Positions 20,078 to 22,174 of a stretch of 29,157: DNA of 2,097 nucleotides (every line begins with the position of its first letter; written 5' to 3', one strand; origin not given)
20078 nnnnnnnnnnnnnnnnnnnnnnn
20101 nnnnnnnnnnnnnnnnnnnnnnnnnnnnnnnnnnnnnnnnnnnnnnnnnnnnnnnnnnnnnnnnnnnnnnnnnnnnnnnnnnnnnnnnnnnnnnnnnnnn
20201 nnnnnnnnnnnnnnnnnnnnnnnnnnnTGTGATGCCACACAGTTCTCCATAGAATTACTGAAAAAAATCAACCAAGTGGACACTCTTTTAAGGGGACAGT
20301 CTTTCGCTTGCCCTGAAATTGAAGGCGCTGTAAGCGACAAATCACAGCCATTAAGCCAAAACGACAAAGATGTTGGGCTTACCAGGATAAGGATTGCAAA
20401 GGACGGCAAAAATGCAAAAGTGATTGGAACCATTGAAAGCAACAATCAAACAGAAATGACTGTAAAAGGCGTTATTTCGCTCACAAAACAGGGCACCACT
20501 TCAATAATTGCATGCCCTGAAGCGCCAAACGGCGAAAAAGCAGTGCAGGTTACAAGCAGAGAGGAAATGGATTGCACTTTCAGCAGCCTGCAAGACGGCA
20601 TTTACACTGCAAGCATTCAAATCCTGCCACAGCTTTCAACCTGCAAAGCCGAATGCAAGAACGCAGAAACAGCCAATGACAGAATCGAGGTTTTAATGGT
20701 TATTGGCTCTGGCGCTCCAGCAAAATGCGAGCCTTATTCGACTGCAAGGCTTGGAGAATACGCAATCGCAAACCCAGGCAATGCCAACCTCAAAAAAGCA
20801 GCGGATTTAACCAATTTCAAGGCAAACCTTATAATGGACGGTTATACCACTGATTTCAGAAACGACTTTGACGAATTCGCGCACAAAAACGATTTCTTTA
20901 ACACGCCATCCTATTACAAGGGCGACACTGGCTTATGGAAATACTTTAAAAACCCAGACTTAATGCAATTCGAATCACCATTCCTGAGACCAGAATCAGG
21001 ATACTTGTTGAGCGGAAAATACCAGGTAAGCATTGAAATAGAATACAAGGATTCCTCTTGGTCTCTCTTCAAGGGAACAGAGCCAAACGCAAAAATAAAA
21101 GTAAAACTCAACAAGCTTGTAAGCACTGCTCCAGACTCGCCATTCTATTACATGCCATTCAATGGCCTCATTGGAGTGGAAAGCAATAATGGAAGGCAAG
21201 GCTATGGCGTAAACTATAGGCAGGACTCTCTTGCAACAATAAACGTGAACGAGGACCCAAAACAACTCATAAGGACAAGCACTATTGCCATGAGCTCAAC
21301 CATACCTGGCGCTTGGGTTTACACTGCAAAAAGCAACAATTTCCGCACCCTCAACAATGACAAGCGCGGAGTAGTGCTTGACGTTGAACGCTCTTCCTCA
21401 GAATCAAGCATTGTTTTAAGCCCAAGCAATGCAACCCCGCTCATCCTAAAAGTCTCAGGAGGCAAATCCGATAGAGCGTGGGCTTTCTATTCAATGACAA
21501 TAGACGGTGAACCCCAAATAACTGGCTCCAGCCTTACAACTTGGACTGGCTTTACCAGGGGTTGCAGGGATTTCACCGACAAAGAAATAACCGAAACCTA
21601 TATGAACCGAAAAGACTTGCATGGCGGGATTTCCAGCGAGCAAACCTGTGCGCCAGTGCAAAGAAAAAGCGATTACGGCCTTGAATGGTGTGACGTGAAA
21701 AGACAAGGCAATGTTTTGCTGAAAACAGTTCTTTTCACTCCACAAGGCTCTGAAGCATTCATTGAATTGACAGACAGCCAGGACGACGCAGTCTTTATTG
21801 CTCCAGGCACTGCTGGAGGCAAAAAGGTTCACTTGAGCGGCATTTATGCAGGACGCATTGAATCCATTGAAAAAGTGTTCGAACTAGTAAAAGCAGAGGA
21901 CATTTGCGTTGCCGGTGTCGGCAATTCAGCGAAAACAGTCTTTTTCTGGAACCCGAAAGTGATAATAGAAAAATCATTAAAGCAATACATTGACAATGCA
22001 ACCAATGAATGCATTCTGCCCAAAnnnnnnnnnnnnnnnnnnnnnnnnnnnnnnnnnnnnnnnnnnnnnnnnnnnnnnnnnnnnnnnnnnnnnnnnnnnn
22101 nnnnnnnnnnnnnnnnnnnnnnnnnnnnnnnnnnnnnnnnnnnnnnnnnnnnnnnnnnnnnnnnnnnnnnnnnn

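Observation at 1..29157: One-strand locus of at least four divergent giant paralogs (about 2,350-2,950 aa) plus one pilin-like gene: a candidate uncharacterised cell-surface apparatus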

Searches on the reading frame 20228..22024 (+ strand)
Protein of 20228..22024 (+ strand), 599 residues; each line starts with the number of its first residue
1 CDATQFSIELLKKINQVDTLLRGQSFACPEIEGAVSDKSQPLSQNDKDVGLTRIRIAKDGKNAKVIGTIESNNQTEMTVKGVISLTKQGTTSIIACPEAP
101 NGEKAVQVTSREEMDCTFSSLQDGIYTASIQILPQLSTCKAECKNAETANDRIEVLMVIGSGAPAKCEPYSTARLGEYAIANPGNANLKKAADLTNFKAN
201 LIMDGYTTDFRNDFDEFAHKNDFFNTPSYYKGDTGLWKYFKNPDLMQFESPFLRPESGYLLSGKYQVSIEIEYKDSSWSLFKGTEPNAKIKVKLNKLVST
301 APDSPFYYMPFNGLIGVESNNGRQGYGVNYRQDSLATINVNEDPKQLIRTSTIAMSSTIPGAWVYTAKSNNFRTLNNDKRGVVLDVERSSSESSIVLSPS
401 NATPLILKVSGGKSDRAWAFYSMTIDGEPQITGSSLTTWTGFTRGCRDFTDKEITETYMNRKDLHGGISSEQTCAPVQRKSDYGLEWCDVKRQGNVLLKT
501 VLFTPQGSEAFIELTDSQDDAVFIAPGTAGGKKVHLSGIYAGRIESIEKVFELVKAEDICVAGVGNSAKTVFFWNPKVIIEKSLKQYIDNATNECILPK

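Call 112: search_protein_families(library=pfam, alignment_id=A7, max_evalue=0.1)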
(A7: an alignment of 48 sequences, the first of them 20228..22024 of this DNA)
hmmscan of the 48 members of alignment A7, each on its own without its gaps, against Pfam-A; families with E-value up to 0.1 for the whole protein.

A. member 1, window:20228-22024:+ (599 aa): 0 families

B. families by the number of members that match (of 48 scanned): 15 families
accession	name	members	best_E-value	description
PF12985.13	DUF3869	2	0.006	Domain of unknown function (DUF3869)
PF22261.3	GPR128_GAIN_subdom_B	2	0.022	GPR128 GAIN subdomain B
PF11797.14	WxLIP_HBD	2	0.038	WxL Interacting Protein, host binding domain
PF18986.5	DUF5719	1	0.0018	Family of unknown function (DUF5719)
PF00630.25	Filamin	1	0.011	Filamin/ABP280 repeat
PF13291.12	ACT_4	1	0.014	ACT domain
PF25049.1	OB_HELZ2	1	0.014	3'-5' exoribonuclease HELZ2, OB-fold domain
PF21217.3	PaaA2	1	0.052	Stability determinant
PF07705.17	CARDB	1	0.053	CARDB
PF07026.16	DUF1317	1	0.053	Protein of unknown function (DUF1317)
PF10633.15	NPCBM_assoc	1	0.058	NPCBM-associated, NEW3 domain of alpha-galactosidase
PF16640.11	Big_3_5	1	0.06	Bacterial Ig-like domain (group 3)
PF20873.2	PriS_C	1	0.072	Primase chain A, C-terminal domain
PF07992.20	Pyr_redox_2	1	0.075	Pyridine nucleotide-disulphide oxidoreductase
PF17957.7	Big_7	1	0.076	Bacterial Ig domain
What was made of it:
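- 20228..22024 (+): C-terminal module of D (599 aa from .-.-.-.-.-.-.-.). It ends in the conserved ...FFWNPK...(about 20 aa)...C-I-x-x-x. No Pfam hit in 48 members (call 112).
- Tried and rejected: Pfam scans of 48 C-terminal modules found no consistent family (call 112).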
